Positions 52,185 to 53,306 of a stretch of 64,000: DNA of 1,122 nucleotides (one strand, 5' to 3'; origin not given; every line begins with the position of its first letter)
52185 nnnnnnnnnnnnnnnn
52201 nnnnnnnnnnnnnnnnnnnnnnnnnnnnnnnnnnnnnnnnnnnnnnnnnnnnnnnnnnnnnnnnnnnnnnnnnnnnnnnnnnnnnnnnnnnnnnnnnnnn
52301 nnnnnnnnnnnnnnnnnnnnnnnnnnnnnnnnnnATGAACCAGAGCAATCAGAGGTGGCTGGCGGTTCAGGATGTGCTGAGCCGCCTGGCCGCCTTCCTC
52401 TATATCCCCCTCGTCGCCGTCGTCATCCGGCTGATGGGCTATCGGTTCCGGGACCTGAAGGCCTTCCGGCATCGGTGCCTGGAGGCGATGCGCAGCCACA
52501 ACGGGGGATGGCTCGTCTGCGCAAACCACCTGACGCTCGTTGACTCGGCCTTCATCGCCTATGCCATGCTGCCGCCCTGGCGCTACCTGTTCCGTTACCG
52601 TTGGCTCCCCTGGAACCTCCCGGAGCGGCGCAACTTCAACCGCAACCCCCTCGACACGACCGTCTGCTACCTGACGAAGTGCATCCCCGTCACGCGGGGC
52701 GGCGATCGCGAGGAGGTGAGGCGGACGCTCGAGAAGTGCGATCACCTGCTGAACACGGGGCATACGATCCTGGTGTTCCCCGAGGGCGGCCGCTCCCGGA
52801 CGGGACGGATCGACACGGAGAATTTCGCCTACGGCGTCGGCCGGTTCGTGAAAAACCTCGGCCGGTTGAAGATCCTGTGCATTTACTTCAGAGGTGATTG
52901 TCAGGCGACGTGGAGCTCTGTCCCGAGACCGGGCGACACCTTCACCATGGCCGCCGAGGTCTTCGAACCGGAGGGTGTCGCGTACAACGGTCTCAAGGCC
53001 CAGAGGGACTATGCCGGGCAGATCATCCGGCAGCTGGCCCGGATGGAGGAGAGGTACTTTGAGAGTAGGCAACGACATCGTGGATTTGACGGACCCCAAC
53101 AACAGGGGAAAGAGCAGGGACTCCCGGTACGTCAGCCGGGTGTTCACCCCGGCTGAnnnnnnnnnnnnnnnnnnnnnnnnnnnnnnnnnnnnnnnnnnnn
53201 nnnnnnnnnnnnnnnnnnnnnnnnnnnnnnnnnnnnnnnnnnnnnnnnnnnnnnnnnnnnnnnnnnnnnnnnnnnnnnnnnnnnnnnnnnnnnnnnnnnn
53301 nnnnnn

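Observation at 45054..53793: Self-contained, sigma-54-promoted type II FAS-like locus with its own ACP, PPTase, acyl-CoA dehydrogenase and HX4D acyltransferase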

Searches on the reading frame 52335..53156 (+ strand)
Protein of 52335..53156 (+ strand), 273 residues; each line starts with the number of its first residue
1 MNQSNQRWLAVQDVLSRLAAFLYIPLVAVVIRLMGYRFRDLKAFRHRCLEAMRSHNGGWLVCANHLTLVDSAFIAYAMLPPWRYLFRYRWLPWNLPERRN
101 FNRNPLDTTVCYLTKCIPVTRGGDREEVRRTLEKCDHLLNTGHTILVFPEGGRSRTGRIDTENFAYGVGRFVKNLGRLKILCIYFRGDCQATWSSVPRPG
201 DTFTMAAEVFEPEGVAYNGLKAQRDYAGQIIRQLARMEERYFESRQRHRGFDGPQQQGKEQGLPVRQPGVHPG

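Call 5: search_protein_families(library=pfam, proteins=[window:52335-53156:+])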
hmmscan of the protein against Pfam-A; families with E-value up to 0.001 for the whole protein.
window:52335-53156:+ (273 aa): 1 family
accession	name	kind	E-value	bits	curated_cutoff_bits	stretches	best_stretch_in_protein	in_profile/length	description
PF01553.26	Acyltransferase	-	5.4e-12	46.1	23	1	55-175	12-122/132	Acyltransferase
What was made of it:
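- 52335..53156 (+): GPAT/AGPAT-superfamily acyltransferase (H-x4-D, FPEGGRS) with an N-terminal hydrophobic helix; the inferred off-loading enzyme. It belongs to a small, distinct subfamily. PF01553 (call 5).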

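Call 6: search_protein_families(library=ncbifam, proteins=[window:52335-53156:+], max_evalue=0.00001)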
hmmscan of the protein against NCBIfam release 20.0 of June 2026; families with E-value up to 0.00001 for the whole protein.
window:52335-53156:+ (273 aa): 2 families
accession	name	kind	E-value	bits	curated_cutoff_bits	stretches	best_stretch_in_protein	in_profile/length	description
NF006386.0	PRK08633.1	equivalog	3.1e-11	41.7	1221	1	55-189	439-555/1147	acyl-[ACP]--phospholipid O-acyltransferase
TIGR00530.1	AGP_acyltrn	subfamily_domain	3.6e-08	33.2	102.95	1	56-160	15-107/130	1-acylglycerol-3-phosphate O-acyltransferase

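Call 20: find_homologous_proteins(query=window:52335-53156:+, max_evalue=0.00001)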
Query window:52335-53156:+ (273 aa): 1600 proteins with E <= 0.00001 among 2575 candidates; the best 120 are listed.
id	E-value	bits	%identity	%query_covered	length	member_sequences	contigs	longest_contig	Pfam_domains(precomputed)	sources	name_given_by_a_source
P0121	9.4e-190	647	100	100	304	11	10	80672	PF01553.27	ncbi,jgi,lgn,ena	-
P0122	1.9e-169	580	89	100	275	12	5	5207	PF01553.27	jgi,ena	-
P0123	3.8e-160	549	83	100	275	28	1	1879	PF01553.27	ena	-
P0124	9.1e-158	542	83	100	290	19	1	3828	PF01553.27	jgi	-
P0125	2.5e-156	537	83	99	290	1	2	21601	PF01553.27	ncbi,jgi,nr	ncbi:MAG: 2-acyl-glycerophospho-ethanolamine acyltransferase [Syntrophaceae bacterium PtaB.Bin038]|j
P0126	4.5e-155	533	83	100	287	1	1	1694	PF01553.27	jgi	-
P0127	8.3e-155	532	82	99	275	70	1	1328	PF01553.27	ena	-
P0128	1.4e-152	525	82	99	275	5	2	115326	PF01553.27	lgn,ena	-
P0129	1.2e-151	522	80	99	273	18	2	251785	PF01553.27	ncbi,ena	-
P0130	8.1e-149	512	79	99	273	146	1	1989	PF01553.27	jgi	jgi:hypothetical protein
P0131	1.5e-148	511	79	100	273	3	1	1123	PF01553.27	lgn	-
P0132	2.1e-146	504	78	99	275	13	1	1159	PF01553.27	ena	-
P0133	1.5e-145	502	78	100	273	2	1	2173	PF01553.27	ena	-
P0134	4.1e-145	500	76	99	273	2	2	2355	PF01553.27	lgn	-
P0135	1.6e-144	498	77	100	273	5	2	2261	PF01553.27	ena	-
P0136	5.6e-142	490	76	100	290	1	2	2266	PF01553.27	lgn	-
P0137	4.1e-141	487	75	99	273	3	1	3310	PF01553.27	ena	-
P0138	8.6e-141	486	74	99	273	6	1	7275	PF01553.27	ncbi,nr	ncbi:MAG TPA: lysophospholipid acyltransferase family protein [Syntrophales bacterium]|nr:lysophosph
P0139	2.9e-140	484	76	99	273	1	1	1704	PF01553.27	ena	-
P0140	3.1e-140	484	76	99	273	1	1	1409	PF01553.27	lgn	-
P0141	2.3e-137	475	73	99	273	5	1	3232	PF01553.27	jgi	jgi:hypothetical protein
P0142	6.6e-137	473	74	99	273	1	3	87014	PF01553.27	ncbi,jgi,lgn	jgi:1-acyl-sn-glycerol-3-phosphate acyltransferase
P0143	1.1e-134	466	71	99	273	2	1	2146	PF01553.27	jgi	jgi:1-acyl-sn-glycerol-3-phosphate acyltransferase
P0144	2.0e-132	458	72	100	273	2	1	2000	PF01553.27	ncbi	-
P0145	2.3e-132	458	71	98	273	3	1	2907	PF01553.27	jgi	jgi:1-acyl-sn-glycerol-3-phosphate acyltransferase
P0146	5.7e-132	457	71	98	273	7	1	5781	PF01553.27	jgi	jgi:1-acyl-sn-glycerol-3-phosphate acyltransferase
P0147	2.1e-131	455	71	98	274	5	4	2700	PF01553.27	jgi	jgi:1-acyl-sn-glycerol-3-phosphate acyltransferase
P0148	2.4e-131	455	71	98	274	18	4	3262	PF01553.27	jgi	jgi:1-acyl-sn-glycerol-3-phosphate acyltransferase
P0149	2.8e-130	451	70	97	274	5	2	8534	PF01553.27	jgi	jgi:1-acyl-sn-glycerol-3-phosphate acyltransferase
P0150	8.4e-111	387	72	85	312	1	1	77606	PF01648.26,PF01553.27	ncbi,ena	-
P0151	2.6e-106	373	58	99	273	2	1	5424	PF01553.27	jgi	jgi:1-acyl-sn-glycerol-3-phosphate acyltransferase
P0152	7.6e-103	361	55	99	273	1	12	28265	PF01553.27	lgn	-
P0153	5.7e-98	345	57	99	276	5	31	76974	PF01553.27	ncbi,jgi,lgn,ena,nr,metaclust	ncbi:MAG TPA: lysophospholipid acyltransferase family protein [Syntrophales bacterium]|nr:lysophosph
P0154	3.2e-97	343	56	99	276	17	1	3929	PF01553.27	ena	-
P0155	4.5e-96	339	55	99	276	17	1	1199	PF01553.27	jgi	-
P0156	8.8e-96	338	55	99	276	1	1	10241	PF01553.27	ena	-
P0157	9.8e-96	338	55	99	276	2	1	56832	PF01553.27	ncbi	-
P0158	2.8e-95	337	55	96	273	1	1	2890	PF01553.27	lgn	-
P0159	4.2e-95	336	55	100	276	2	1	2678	PF01553.27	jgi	-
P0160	8.6e-94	332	54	96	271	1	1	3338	PF01553.27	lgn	-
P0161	9.1e-94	332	56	93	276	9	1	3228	PF01553.27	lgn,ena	-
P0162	1.8e-93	331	59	96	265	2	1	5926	PF01553.27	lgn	-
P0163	2.2e-93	330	56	94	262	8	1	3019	PF01553.27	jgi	jgi:1-acyl-sn-glycerol-3-phosphate acyltransferase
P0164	4.2e-93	329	52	99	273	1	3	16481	PF01553.27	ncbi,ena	-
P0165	7.5e-93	329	52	99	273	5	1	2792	PF01553.27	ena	-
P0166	1.0e-92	328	55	100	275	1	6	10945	PF01553.27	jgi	jgi:hypothetical protein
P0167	1.4e-92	328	52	97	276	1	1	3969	PF01553.27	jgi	jgi:1-acyl-sn-glycerol-3-phosphate acyltransferase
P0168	1.8e-92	327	55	96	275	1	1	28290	PF01553.27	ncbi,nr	ncbi:MAG: hypothetical protein C0394_00430 [Syntrophus sp. (in: bacteria)]|nr:hypothetical protein [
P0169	2.1e-92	327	55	96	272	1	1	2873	PF01553.27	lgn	-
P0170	2.2e-92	327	56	93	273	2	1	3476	PF01553.27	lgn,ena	-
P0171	3.7e-92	326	53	100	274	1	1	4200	PF01553.27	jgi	jgi:hypothetical protein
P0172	6.1e-92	326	57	96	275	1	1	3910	PF01553.27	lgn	-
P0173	2.1e-91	324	52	99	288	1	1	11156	PF01553.27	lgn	-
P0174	3.3e-91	323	52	100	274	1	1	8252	PF01553.27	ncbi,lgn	-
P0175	5.3e-91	323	52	99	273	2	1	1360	PF01553.27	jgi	-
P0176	5.7e-91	322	52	100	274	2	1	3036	PF01553.27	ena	-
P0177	7.2e-91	322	53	96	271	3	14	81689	PF01553.27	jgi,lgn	jgi:1-acyl-sn-glycerol-3-phosphate acyltransferase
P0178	1.0e-90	322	54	93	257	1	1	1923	PF01553.27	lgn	-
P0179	1.1e-90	322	52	96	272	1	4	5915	PF01553.27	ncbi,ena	-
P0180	1.4e-90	321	54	96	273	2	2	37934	PF01553.27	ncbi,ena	-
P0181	1.6e-90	321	55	96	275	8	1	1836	PF01553.27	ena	-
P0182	1.6e-90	321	55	97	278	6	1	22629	PF01553.27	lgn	-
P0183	1.7e-90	321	53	96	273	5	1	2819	PF01553.27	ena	-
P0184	2.2e-90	320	52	98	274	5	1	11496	PF01553.27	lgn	-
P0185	2.5e-90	320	53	96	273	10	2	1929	PF01553.27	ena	-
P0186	3.4e-90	320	53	96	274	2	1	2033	PF01553.27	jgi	jgi:hypothetical protein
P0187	3.7e-90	320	53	96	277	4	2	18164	PF01553.27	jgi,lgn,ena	jgi:predicted DNA-binding protein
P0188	3.8e-90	320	54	96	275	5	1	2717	PF01553.27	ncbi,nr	ncbi:MAG: hypothetical protein CVU53_06215 [Deltaproteobacteria bacterium HGW-Deltaproteobacteria-11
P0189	3.9e-90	320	54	93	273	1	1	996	PF01553.27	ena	-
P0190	4.0e-90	320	51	100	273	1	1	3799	PF01553.27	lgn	-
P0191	5.0e-90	319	54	100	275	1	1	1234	PF01553.27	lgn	-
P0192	5.3e-90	319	50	97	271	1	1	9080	PF01553.27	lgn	-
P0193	5.9e-90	319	53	95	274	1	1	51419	PF01553.27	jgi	jgi:hypothetical protein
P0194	6.6e-90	319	54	97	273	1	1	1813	PF01553.27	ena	-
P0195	7.1e-90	319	54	96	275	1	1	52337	PF01553.27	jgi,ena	-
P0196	7.6e-90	319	51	99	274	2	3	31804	PF01553.27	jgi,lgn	-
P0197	7.7e-90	319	55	96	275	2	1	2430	PF01553.27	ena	-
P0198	8.8e-90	319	51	96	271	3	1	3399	PF01553.27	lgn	-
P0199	9.5e-90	318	54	96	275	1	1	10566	PF01553.27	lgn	-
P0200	1.2e-89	318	52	96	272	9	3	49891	PF01553.27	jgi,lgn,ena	-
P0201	1.3e-89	318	52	98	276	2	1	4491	PF01553.27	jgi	jgi:hypothetical protein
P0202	1.3e-89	318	51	97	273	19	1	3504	PF01553.27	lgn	-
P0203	1.4e-89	318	55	96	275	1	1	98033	PF01553.27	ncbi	ncbi:MAG: lysophospholipid acyltransferase family protein [Pseudomonadota bacterium]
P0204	1.6e-89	318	53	96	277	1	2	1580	PF01553.27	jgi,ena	-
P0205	1.8e-89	317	50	98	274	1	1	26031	PF01553.27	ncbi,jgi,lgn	ncbi:MAG: lysophospholipid acyltransferase family protein [Syntrophales bacterium]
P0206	2.5e-89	317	53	99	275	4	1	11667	PF01553.27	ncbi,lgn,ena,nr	ncbi:MAG TPA: lysophospholipid acyltransferase family protein [Syntrophales bacterium]|nr:lysophosph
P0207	2.7e-89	317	52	96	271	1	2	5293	PF01553.27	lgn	-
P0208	2.9e-89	317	54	93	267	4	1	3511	PF01553.27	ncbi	-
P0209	3.3e-89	317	53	97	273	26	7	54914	PF01553.27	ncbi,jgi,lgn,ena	-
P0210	5.3e-89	316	51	99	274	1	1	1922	PF01553.27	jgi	jgi:hypothetical protein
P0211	7.6e-89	315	52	99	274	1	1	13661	PF01553.27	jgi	-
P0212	8.0e-89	315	51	97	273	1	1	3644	PF01553.27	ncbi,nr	ncbi:MAG: 1-acyl-sn-glycerol-3-phosphate acyltransferase [Syntrophales bacterium LBB04]|nr:1-acyl-sn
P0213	8.2e-89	315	51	100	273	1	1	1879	PF01553.27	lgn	-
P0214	8.5e-89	315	51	96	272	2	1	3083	PF01553.27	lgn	-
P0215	1.1e-88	315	52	94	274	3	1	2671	PF01553.27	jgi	-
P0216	1.2e-88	315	51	100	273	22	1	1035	PF01553.27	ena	-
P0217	1.3e-88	315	51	99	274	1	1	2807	PF01553.27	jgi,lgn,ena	-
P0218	1.3e-88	315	52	100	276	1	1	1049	PF01553.27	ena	-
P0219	1.4e-88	315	51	97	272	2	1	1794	PF01553.27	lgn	-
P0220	1.6e-88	314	53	97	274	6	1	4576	PF01553.27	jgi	-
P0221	1.6e-88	314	52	96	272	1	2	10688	PF01553.27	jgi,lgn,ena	-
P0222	1.7e-88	314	58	86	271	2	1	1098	PF01553.27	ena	-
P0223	2.8e-88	314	52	96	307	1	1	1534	PF01553.27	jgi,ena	-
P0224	2.9e-88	314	50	99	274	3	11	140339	PF01553.27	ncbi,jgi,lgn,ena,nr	ncbi:MAG: 2-acyl-glycerophospho-ethanolamine acyltransferase [Syntrophus sp. PtaB.Bin075]|nr:MAG: 2-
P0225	3.2e-88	313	50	99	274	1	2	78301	PF01553.27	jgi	jgi:hypothetical protein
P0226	3.5e-88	313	54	96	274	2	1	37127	PF01553.27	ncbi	-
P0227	3.6e-88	313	51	97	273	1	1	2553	PF01553.27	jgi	-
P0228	5.9e-88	313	50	96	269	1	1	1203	PF01553.27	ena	-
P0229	6.4e-88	312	53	97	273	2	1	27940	PF01553.27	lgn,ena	-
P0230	6.7e-88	312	54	96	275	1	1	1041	PF01553.27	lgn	-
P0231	9.1e-88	312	50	99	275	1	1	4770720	PF01553.27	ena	-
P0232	9.7e-88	312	51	100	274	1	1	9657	PF01553.27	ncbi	-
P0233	1.0e-87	312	50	99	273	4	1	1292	PF01553.27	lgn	-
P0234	1.1e-87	312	49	99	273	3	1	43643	PF01553.27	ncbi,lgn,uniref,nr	ncbi:1-acyl-sn-glycerol-3-phosphate acyltransferase [Syntrophus gentianae]|uniref:1-acyl-sn-glycerol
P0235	1.4e-87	311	53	95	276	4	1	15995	PF01553.27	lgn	-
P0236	1.4e-87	311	49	99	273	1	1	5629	PF01553.27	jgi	jgi:hypothetical protein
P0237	1.6e-87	311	49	97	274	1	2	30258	PF01553.27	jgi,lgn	jgi:hypothetical protein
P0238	1.8e-87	311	50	100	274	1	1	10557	PF01553.27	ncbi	-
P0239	2.1e-87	311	50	99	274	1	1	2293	PF01553.27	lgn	-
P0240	2.6e-87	310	52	100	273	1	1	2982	PF01553.27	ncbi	-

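Call 24: find_related_loci(query=A1, collection=genome_contigs, flank=10000)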
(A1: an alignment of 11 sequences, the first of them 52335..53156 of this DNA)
Query A1 (273 aa) in genome_contigs; peptide patterns used: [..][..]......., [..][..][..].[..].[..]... (x = any residue, [..] = any of these).
600 stretches matched a pattern (row limit reached: there are more); 327 encode a relative of the query (tblastn E <= 1e-3); the best 80 are kept; 80 distinct loci.
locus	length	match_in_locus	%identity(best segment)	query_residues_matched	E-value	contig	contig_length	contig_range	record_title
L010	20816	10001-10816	82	1-272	8e-155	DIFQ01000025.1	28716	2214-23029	MAG TPA_asm: Syntrophaceae bacterium UBA5744 UBA5744_contig_10709, whole genome shotgun sequence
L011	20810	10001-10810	79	1-270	3e-149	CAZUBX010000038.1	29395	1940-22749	MAG TPA_asm: uncultured Syntrophaceae bacterium isolate SRP302447_co2_74 genome assembly, contig: NODE_4312_length_29395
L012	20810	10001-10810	78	1-270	1e-146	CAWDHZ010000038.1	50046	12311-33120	MAG: uncultured delta proteobacterium isolate MFD04716.bin.2.170 genome assembly, contig: contig_9090, whole genome shot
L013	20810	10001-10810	74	1-270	8e-139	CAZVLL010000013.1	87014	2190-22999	MAG TPA_asm: uncultured Syntrophaceae bacterium isolate SRP302447_co3_125 genome assembly, contig: NODE_729_length_87014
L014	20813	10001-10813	54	1-271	3e-98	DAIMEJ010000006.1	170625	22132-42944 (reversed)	MAG TPA_asm: Syntrophales bacterium isolate CTOTU18575 NODE_69_length_170625_cov_25.863880, whole genome shotgun sequenc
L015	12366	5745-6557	54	1-271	3e-96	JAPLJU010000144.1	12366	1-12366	MAG: Deltaproteobacteria bacterium isolate LacPavin_0920_SED5_MAG_55_9 LacPavin_0920_SED5_scaffold_660089, whole genome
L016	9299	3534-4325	52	9-271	4e-95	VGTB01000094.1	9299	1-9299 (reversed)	MAG: Deltaproteobacteria bacterium isolate M_DeepCast_400m_m1_009 M_DeepCast_400m_m1_009_Ga0194112_10014738, whole genom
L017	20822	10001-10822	51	1-273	2e-94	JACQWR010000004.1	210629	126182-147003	MAG: Deltaproteobacteria bacterium isolate NC_groundwater_1494_Pr4_B-0.1um_54_14 SR1-18-B1_scaffold_28130, whole genome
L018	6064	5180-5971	53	9-271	6e-94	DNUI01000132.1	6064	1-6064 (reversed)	MAG TPA_asm: Syntrophaceae bacterium isolate UBA10514 contig_347, whole genome shotgun sequence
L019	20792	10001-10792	55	9-271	1e-91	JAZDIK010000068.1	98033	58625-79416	MAG: Pseudomonadota bacterium isolate MEGAHIT-group-0.394 k141_302724, whole genome shotgun sequence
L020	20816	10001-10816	48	1-271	2e-91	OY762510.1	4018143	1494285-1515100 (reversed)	MAG: uncultured Syntrophus sp. isolate ce8641d8-6ba7-4885-b5ca-0195441cf687 genome assembly, chromosome: 1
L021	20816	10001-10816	51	1-271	3e-91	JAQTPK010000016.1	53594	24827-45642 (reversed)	MAG: Syntrophales bacterium isolate STB_114 NODE_1249_length_53594_cov_7.713543_Sandtown_B, whole genome shotgun sequenc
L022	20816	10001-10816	49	1-271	6e-90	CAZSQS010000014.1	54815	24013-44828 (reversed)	MAG TPA_asm: uncultured Smithella sp. isolate SRP263991_co2_36 genome assembly, contig: NODE_399_length_54815_cov_27.832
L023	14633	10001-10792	53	9-271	2e-89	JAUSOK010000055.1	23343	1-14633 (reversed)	MAG: Syntrophales bacterium isolate E21_concoct.bin.66_sub E21_k141_248445, whole genome shotgun sequence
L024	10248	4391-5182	49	9-271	6e-89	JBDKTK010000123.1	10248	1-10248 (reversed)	MAG: Syntrophaceae bacterium isolate 7_bin.119 c_000000481744, whole genome shotgun sequence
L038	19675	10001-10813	48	1-272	2e-85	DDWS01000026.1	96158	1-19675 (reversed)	MAG TPA_asm: Syntrophaceae bacterium UBA2280 UBA2280_contig_7683, whole genome shotgun sequence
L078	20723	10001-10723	49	1-242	3e-76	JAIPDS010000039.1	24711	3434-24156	MAG: Desulfobacteraceae bacterium isolate Tobar15.5-16.5m-G13 Tobar15-5-16-5m-C1249, whole genome shotgun sequence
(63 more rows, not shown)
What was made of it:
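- The best 80 loci are all Syntrophales-type MAGs (call 24).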
